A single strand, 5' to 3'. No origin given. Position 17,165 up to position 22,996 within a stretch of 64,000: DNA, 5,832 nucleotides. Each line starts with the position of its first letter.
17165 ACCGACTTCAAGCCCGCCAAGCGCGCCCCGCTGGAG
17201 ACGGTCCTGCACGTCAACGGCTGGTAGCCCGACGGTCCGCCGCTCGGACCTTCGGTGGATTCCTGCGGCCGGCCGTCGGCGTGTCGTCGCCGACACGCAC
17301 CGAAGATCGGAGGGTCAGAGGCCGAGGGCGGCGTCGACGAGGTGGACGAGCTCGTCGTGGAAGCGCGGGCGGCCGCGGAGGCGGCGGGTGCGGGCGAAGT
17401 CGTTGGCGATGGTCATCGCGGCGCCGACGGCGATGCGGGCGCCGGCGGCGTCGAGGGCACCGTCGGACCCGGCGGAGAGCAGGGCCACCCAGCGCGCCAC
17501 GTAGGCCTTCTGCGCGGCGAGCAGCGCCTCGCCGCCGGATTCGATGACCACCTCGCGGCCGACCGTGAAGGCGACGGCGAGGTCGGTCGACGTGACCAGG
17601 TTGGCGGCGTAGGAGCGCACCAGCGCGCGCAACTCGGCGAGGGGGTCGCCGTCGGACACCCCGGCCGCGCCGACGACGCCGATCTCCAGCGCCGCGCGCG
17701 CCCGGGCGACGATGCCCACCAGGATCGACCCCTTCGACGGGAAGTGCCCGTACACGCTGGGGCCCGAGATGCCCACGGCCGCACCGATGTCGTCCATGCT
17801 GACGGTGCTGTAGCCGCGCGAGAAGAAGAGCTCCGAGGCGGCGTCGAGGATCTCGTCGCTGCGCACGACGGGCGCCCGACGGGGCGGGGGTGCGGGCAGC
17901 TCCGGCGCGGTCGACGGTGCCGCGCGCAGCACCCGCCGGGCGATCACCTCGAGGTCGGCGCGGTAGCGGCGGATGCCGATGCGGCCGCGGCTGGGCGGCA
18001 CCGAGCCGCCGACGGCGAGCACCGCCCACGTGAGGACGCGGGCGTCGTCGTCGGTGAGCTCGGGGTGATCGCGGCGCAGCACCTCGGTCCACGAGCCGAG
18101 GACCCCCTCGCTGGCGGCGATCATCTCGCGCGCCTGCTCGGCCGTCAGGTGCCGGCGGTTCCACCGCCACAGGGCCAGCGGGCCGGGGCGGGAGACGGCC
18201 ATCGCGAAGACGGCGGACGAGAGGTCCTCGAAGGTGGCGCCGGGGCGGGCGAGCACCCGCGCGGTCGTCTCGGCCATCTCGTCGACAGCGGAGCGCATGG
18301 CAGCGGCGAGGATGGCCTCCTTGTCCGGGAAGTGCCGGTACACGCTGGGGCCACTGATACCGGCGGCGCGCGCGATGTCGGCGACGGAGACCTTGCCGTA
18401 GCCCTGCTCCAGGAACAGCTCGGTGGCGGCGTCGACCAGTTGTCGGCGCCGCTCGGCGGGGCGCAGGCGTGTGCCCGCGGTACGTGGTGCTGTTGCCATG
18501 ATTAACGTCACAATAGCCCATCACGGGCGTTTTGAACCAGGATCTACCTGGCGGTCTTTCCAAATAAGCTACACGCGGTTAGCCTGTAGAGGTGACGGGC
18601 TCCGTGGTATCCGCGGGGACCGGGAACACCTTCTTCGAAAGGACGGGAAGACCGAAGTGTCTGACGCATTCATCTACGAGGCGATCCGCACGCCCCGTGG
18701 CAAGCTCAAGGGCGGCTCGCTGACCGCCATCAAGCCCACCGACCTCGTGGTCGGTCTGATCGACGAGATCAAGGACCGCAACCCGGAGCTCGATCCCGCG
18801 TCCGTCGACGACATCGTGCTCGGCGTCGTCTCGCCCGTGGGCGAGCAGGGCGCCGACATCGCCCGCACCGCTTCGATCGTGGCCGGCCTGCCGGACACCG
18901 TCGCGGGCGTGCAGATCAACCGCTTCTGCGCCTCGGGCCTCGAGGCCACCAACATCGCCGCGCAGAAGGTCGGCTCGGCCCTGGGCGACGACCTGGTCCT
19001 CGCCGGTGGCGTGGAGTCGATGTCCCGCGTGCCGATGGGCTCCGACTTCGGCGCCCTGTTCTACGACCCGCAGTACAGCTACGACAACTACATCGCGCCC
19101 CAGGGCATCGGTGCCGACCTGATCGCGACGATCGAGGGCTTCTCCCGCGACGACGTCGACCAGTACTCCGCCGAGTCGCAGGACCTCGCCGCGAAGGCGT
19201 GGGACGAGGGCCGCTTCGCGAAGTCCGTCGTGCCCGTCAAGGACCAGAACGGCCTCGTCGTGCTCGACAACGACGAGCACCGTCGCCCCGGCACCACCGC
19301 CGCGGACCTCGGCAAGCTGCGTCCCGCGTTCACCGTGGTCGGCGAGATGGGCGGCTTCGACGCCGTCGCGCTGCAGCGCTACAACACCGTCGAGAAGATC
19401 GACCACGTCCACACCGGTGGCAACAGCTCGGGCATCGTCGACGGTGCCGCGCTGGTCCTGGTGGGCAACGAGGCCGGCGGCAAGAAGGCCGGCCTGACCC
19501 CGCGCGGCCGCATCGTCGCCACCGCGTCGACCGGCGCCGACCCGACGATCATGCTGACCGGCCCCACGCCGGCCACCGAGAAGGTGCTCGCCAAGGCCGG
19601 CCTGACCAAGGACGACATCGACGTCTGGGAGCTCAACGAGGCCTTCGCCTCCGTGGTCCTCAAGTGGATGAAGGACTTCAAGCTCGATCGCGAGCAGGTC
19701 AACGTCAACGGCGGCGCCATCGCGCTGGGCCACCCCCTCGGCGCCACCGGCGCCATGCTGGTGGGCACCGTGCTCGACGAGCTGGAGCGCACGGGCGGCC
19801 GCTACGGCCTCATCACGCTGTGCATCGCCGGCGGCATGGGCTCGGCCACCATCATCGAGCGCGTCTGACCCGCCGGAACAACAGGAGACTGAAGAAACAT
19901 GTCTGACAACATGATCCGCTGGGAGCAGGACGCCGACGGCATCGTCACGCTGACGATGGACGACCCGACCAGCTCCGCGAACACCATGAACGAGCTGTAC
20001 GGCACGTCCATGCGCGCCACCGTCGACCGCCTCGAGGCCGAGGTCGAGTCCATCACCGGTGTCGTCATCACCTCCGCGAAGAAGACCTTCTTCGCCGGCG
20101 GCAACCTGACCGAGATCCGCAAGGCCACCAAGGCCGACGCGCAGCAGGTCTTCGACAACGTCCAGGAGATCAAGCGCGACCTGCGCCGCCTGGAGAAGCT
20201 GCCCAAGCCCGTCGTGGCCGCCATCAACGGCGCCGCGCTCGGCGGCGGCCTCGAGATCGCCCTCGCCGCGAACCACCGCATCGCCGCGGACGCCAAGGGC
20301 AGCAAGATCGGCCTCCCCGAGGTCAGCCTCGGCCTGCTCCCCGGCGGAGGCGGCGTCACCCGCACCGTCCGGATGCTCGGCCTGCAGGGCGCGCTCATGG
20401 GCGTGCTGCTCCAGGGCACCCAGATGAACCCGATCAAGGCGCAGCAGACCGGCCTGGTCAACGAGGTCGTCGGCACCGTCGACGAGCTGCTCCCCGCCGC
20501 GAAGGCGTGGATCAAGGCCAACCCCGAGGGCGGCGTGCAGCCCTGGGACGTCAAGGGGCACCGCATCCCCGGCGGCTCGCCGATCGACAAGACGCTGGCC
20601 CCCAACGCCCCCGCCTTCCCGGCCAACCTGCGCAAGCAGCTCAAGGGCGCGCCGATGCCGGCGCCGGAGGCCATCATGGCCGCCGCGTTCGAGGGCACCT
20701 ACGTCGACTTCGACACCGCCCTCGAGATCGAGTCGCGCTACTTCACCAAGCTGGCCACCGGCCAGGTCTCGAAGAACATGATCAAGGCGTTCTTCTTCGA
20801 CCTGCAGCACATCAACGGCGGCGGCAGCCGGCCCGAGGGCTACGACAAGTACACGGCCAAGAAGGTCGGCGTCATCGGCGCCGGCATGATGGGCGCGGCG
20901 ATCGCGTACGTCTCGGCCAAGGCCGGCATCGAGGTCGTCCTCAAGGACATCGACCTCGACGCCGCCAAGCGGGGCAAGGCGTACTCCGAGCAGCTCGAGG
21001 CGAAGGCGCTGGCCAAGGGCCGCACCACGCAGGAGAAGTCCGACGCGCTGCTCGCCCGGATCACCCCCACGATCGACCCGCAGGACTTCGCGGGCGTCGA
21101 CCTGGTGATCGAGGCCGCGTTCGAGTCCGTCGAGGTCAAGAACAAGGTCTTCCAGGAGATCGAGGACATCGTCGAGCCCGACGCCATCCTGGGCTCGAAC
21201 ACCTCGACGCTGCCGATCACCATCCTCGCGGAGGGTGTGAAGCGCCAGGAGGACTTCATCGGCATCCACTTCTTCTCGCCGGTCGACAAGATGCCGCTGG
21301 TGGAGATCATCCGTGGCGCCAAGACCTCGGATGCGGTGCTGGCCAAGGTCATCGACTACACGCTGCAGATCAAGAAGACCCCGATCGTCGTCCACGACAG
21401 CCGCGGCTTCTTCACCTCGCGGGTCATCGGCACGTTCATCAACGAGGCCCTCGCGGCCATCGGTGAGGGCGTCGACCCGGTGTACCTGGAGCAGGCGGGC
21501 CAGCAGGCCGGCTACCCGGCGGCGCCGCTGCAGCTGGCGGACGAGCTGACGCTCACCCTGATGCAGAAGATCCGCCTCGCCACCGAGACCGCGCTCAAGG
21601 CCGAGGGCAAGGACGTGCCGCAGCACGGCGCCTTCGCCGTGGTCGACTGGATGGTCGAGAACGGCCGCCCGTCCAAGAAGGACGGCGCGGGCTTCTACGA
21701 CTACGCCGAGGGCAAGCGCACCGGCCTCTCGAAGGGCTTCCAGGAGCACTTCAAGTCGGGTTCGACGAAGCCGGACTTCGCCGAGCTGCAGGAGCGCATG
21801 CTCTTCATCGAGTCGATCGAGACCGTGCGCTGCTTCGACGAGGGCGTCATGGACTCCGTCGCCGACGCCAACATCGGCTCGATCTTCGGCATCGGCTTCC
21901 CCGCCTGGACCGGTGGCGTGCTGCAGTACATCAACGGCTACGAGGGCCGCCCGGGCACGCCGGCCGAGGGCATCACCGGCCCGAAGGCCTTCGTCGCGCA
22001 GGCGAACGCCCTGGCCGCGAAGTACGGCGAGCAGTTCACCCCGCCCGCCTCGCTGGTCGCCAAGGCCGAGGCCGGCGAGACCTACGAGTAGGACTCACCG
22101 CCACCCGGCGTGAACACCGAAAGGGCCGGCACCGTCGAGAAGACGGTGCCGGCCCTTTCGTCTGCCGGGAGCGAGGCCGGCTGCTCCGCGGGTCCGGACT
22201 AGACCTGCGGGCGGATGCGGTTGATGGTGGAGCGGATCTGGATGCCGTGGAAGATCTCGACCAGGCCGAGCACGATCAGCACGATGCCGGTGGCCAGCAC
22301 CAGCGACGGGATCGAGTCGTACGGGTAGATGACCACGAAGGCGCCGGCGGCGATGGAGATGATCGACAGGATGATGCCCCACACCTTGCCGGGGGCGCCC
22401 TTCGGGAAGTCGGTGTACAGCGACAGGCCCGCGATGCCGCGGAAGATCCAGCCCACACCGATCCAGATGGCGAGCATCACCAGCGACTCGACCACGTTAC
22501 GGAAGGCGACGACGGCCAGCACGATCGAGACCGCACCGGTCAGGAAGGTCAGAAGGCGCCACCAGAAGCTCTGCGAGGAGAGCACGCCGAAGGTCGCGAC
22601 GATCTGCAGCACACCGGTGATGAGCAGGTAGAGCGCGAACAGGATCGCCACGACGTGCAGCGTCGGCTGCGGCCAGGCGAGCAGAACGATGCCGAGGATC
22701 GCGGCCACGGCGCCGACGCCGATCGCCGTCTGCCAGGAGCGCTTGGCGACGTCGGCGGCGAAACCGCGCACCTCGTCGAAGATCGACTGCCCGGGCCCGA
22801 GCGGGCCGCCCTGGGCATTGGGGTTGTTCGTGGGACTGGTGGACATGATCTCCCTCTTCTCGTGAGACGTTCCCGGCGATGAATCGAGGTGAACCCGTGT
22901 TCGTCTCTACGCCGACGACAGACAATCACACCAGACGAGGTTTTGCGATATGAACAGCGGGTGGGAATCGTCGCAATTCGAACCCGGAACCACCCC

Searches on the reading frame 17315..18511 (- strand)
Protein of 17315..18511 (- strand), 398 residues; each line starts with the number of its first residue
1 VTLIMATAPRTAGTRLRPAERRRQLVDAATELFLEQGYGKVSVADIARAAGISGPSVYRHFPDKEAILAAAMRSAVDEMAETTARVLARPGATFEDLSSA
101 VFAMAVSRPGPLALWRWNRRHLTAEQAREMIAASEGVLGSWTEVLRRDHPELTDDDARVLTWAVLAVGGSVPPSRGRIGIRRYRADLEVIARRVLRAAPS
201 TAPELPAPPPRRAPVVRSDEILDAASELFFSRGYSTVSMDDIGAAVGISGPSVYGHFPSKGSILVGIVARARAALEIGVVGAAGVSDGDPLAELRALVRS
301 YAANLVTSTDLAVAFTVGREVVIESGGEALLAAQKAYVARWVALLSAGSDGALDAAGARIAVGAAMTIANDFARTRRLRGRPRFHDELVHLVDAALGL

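Call 26: search_protein_families(library=pfam, proteins=[window:17315-18511:-], max_evalue=1)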
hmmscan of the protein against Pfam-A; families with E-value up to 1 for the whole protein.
window:17315-18511:- (398 aa): 9 families
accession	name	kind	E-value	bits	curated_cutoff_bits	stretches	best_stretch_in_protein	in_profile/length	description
PF00440.29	TetR_N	-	1.4e-34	118.1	24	2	25-71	1-47/47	Bacterial regulatory proteins, tetR family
PF17932.6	TetR_C_24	-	2.2e-06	28.3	26.4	1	288-373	2-88/114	Tetracyclin repressor-like, C-terminal domain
PF13404.12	HTH_AsnC-type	-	0.00091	19.4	27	1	39-59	16-36/42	AsnC-type helix-turn-helix domain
PF09339.16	HTH_IclR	-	0.013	15.7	22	1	35-60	13-38/52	IclR helix-turn-helix domain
PF13022.12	HTH_Tnp_1_2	-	0.024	15.2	27.9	0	29-67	15-53/122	Helix-turn-helix of insertion element transposase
PF13412.12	HTH_24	-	0.063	13.3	21.9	0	39-60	16-37/48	Winged helix-turn-helix DNA-binding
PF13309.12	HTH_22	-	0.18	12.3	29.6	0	40-60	41-61/63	HTH domain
PF17918.6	TetR_C_15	-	0.32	12.1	26.8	1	95-169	7-79/108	Tetracyclin repressor-like, C-terminal domain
PF20014.4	GAP1-M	-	0.6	10.8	24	0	318-347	27-49/101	GTPase-associated protein 1, middle domain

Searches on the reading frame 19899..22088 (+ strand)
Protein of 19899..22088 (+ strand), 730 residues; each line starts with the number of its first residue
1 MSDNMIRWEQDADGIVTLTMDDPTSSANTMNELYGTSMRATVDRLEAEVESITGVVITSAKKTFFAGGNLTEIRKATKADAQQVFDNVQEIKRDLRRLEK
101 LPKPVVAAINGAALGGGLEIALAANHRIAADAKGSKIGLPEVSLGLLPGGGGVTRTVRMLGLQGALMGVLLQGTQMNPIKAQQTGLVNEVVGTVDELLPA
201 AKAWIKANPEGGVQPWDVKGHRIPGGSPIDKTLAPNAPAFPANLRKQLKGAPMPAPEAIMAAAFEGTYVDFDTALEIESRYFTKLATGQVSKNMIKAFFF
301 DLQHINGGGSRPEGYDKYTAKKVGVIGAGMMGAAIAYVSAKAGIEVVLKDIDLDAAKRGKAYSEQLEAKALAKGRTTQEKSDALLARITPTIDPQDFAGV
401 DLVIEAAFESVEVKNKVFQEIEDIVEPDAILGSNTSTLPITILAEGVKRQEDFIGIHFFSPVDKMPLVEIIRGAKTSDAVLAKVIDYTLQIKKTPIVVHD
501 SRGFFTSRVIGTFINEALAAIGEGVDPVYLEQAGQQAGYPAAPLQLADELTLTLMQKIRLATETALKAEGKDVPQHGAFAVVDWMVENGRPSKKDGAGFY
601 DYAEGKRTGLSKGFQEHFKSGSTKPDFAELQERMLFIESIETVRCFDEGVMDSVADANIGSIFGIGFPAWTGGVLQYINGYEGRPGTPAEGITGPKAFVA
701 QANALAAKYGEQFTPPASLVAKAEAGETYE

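Call 26: search_protein_families(library=pfam, proteins=[window:19899-22088:+], max_evalue=1)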
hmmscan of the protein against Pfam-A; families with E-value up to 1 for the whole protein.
window:19899-22088:+ (730 aa): 15 families
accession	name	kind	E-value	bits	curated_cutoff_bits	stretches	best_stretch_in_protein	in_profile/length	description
PF02737.24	3HCDH_N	-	1.4e-62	211.2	22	1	322-500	1-179/180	3-hydroxyacyl-CoA dehydrogenase, NAD binding domain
PF00378.25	ECH_1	-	8.5e-33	114.2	27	1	13-205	4-187/251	Enoyl-CoA hydratase/isomerase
PF16113.10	ECH_2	-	3.3e-19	70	27.2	1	19-192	5-173/335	Enoyl-CoA hydratase/isomerase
PF00725.27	3HCDH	-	2e-16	60.7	22.1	1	503-602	1-97/97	3-hydroxyacyl-CoA dehydrogenase, C-terminal domain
PF01266.30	DAO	-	0.0011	19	27.9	1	323-350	2-29/353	FAD dependent oxidoreductase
PF03446.21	NAD_binding_2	-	0.0013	19.2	21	1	322-368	1-43/161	NAD binding domain of 6-phosphogluconate dehydrogenase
PF03807.23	F420_oxidored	-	0.0072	17.3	21.6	1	322-348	1-28/94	NADP oxidoreductase coenzyme F420-dependent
PF03721.20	UDPG_MGDP_dh_N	-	0.0074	16.3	27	1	322-357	2-37/187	UDP-glucose/GDP-mannose dehydrogenase family, NAD binding domain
PF02826.25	2-Hacid_dh_C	-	0.02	14.7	25.1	1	317-357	33-73/178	D-isomer specific 2-hydroxyacid dehydrogenase, NAD binding domain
PF13450.12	NAD_binding_8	-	0.022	15.4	21.9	1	325-350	1-26/68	NAD(P)-binding Rossmann-like domain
PF01210.29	NAD_Gly3P_dh_N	-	0.051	14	23.1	1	322-350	1-29/158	NAD-dependent glycerol-3-phosphate dehydrogenase N-terminus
PF01262.27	AlaDh_PNT_C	-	0.051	13.4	23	1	320-368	28-78/214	Alanine dehydrogenase/PNT, C-terminal domain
PF01134.28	GIDA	-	0.065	12.7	22.1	1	322-354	1-33/391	Glucose inhibited division protein A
PF01488.26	Shikimate_DH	-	0.25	11.9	24.3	1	317-345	9-37/138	Shikimate / quinate 5-dehydrogenase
PF13561.12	adh_short_C2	-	0.4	10.7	27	1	331-396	8-73/236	Enoyl-(Acyl carrier protein) reductase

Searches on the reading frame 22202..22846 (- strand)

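Call 26: search_protein_families(library=pfam, proteins=[window:22202-22846:-], max_evalue=1)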
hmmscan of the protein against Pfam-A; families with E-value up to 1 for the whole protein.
window:22202-22846:- (215 aa): 5 families
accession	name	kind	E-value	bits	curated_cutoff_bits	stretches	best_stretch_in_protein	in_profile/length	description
PF03729.18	DUF308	-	2.5e-23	82.5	25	3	44-99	2-59/73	Short repeat of unknown function (DUF308)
PF11377.13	DUF3180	-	0.0002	22.1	28.4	1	159-210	3-54/135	Protein of unknown function (DUF3180)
PF06168.16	DUF981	-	0.0033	17.9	29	1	35-180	39-181/186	Protein of unknown function (DUF981)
PF11381.13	DUF3185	-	0.59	10.6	25.3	1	187-208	4-25/59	Protein of unknown function (DUF3185)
PF06549.17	DUF1118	-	0.66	10.8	22.5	1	141-190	45-93/115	Protein of unknown function (DUF1118)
